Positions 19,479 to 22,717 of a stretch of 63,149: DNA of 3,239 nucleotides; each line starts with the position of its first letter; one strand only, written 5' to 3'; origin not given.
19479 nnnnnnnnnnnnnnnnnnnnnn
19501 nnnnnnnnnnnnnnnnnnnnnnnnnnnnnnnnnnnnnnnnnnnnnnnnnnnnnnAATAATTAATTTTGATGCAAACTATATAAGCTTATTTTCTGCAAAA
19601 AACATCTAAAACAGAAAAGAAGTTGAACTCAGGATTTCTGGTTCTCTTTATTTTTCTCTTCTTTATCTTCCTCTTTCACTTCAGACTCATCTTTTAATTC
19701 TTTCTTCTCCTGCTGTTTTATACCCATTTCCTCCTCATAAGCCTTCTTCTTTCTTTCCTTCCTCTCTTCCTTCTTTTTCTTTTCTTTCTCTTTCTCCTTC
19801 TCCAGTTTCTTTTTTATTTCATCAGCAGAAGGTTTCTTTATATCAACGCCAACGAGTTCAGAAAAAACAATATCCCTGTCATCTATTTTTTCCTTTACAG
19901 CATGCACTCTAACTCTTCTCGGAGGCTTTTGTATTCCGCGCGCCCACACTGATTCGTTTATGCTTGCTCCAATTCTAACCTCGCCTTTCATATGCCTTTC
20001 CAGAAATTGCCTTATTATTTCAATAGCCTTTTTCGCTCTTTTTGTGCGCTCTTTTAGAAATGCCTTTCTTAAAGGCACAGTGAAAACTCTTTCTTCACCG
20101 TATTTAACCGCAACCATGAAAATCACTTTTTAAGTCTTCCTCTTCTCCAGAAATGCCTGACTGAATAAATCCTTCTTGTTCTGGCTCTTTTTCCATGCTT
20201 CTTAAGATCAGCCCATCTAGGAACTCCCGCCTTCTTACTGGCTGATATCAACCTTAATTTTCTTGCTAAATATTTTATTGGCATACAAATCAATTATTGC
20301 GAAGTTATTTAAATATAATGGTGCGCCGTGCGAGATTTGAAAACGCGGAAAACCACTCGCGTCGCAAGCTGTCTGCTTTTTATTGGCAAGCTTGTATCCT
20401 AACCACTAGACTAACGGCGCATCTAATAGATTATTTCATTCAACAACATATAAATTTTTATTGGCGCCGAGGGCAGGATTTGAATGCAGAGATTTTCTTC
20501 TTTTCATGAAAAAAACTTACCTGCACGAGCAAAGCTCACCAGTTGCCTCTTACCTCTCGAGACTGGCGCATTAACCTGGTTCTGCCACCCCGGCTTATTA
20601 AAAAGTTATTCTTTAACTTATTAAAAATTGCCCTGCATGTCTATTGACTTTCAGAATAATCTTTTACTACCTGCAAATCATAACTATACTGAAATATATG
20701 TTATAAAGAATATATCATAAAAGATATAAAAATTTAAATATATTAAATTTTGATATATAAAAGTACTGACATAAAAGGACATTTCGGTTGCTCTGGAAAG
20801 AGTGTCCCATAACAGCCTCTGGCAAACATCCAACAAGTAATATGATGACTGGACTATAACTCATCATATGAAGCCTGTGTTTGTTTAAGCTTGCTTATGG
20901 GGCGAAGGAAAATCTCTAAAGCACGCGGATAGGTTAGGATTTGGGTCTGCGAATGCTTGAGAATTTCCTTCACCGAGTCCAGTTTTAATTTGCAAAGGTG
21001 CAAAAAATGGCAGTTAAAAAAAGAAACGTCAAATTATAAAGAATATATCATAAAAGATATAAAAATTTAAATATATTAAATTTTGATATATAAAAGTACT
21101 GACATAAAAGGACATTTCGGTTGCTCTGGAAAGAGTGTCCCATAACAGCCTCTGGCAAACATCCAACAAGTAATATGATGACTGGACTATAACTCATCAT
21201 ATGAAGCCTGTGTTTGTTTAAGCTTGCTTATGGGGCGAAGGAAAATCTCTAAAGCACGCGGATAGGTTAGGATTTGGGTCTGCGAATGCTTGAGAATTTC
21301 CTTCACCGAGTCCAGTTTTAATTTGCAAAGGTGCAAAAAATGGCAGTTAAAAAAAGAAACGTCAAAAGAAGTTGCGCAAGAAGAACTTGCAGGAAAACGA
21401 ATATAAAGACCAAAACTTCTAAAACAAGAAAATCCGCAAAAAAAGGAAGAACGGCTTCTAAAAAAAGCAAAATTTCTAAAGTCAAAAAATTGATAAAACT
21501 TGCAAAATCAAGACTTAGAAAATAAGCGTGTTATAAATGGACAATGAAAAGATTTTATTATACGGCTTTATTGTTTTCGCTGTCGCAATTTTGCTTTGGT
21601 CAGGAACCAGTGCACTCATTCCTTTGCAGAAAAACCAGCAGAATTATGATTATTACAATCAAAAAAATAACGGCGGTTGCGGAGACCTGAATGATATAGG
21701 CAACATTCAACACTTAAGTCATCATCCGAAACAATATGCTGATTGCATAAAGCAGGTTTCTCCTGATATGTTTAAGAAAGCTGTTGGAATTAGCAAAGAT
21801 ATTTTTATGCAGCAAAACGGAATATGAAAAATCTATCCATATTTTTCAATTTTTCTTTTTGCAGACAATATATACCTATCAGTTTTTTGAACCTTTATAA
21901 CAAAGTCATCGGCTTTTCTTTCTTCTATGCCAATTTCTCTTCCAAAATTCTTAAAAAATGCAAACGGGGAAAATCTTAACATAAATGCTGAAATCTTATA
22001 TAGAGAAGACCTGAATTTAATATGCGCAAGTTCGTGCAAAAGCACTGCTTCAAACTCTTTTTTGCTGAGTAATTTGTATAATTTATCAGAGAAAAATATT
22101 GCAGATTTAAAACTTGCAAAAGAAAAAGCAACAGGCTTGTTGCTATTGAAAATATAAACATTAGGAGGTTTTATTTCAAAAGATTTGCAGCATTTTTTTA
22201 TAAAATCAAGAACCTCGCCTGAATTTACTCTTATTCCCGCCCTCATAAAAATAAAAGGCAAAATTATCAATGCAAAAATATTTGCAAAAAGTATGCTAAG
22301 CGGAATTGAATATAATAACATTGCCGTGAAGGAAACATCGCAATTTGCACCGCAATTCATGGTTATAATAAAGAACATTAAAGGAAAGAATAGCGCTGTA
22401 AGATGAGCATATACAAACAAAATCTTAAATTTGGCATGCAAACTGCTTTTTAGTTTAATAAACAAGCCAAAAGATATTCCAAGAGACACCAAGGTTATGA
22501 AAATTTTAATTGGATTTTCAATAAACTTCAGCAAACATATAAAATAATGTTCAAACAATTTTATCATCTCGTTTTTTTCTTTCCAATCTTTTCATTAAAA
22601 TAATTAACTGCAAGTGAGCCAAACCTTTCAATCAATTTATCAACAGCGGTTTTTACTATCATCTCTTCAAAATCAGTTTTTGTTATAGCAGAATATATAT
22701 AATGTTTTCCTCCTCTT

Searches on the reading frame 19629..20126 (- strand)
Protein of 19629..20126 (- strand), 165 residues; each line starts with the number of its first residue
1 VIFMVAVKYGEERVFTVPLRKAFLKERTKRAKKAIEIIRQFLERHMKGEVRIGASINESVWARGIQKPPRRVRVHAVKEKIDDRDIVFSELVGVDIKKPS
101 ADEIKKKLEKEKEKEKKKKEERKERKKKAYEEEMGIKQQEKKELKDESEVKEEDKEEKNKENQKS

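Call 89: search_protein_families(library=pfam, proteins=[window:19629-20126:-])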
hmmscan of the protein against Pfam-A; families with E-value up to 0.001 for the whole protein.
window:19629-20126:- (165 aa): 1 family
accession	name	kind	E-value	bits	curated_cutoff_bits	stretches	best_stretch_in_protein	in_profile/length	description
PF01198.24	Ribosomal_L31e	-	1.4e-12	48.1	25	1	25-82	18-76/82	Ribosomal protein L31e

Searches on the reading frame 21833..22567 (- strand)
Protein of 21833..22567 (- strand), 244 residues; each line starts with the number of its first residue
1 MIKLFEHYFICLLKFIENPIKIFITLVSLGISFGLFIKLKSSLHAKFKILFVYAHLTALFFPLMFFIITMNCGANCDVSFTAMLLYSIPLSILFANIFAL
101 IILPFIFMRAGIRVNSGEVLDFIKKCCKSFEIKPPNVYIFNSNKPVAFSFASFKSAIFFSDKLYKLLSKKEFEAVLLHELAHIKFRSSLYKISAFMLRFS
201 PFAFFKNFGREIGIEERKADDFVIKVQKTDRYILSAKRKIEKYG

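Call 89: search_protein_families(library=pfam, proteins=[window:21833-22567:-])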
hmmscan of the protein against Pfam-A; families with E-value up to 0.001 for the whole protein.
window:21833-22567:- (244 aa): 3 families
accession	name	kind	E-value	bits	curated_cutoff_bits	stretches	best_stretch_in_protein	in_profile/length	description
PF01435.24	Peptidase_M48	-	1.8e-09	38.1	20.3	1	118-210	6-104/186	Peptidase family M48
PF05569.17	Peptidase_M56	-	8e-07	29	31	1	93-197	114-218/296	BlaR1 peptidase M56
PF10263.15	SprT-like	-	0.00079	19.7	25.6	0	154-183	43-72/108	SprT-like family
